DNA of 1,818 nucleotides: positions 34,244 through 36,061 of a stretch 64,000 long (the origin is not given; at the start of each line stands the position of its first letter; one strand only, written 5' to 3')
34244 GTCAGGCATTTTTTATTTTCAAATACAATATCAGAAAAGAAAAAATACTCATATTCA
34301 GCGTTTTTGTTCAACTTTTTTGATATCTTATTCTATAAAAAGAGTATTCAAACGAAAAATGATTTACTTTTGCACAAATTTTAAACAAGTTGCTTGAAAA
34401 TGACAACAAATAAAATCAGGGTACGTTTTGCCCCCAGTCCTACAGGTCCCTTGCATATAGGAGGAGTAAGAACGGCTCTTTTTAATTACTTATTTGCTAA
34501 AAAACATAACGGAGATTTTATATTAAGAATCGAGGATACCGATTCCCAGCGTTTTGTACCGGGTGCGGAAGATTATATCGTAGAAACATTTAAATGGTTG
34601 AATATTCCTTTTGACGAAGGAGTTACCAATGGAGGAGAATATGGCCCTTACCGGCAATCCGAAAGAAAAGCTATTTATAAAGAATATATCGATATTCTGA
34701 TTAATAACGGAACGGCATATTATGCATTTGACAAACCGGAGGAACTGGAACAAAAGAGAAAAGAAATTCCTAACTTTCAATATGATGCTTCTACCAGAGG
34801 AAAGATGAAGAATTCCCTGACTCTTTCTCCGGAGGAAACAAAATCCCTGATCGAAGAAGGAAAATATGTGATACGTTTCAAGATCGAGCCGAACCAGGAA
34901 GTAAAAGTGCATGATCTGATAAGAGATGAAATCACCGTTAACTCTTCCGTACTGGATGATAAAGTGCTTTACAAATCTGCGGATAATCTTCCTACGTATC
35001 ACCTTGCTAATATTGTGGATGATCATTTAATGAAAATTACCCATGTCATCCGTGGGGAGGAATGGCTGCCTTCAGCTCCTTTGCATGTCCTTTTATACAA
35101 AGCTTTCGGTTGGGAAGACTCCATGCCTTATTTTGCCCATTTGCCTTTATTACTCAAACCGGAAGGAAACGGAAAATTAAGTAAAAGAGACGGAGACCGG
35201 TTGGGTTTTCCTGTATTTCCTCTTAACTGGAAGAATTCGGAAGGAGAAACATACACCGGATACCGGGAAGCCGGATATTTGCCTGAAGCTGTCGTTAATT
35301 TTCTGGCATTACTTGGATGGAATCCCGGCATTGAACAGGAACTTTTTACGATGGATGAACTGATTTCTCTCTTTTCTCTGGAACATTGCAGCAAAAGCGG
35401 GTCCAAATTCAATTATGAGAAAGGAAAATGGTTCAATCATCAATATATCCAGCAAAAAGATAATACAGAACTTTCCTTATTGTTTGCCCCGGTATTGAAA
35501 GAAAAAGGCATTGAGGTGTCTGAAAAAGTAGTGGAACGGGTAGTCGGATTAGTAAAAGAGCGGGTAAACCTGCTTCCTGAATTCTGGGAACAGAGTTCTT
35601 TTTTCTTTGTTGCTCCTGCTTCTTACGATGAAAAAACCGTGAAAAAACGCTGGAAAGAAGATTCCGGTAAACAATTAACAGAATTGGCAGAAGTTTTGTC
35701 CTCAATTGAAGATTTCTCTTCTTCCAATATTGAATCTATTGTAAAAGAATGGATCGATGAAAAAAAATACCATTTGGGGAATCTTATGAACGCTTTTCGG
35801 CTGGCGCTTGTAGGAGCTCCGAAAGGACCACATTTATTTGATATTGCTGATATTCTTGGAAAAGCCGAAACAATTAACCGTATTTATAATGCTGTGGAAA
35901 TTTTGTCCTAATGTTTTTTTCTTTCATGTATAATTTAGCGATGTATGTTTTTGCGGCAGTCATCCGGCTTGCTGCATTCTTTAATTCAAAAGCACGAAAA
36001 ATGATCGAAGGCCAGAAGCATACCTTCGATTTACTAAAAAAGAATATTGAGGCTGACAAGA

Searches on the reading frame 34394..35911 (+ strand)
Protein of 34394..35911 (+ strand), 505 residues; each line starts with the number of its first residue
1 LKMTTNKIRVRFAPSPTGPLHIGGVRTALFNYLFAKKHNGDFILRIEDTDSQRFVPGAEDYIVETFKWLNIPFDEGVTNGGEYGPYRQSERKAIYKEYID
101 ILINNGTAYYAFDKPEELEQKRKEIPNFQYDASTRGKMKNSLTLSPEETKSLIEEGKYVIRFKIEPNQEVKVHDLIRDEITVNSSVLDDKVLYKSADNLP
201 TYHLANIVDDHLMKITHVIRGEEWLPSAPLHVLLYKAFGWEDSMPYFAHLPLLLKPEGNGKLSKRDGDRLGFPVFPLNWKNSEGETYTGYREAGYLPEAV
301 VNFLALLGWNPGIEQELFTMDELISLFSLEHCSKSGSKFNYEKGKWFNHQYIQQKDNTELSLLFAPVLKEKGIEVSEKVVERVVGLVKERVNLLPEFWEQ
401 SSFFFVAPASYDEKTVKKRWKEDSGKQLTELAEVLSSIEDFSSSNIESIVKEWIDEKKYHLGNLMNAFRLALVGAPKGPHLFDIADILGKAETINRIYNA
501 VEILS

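Call 85: search_protein_families(library=pfam, proteins=[window:34394-35911:+], max_evalue=0.00001)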
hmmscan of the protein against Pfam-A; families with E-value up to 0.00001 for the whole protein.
window:34394-35911:+ (505 aa): 2 families
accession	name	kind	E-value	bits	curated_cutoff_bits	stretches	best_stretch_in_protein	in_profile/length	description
PF00749.27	tRNA-synt_1c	-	1.5e-92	310.3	23.4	1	7-343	1-311/314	tRNA synthetases class I (E and Q), catalytic domain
PF19269.4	Anticodon_2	-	5.5e-33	114.8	23.6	1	376-500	12-140/141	Anticodon binding domain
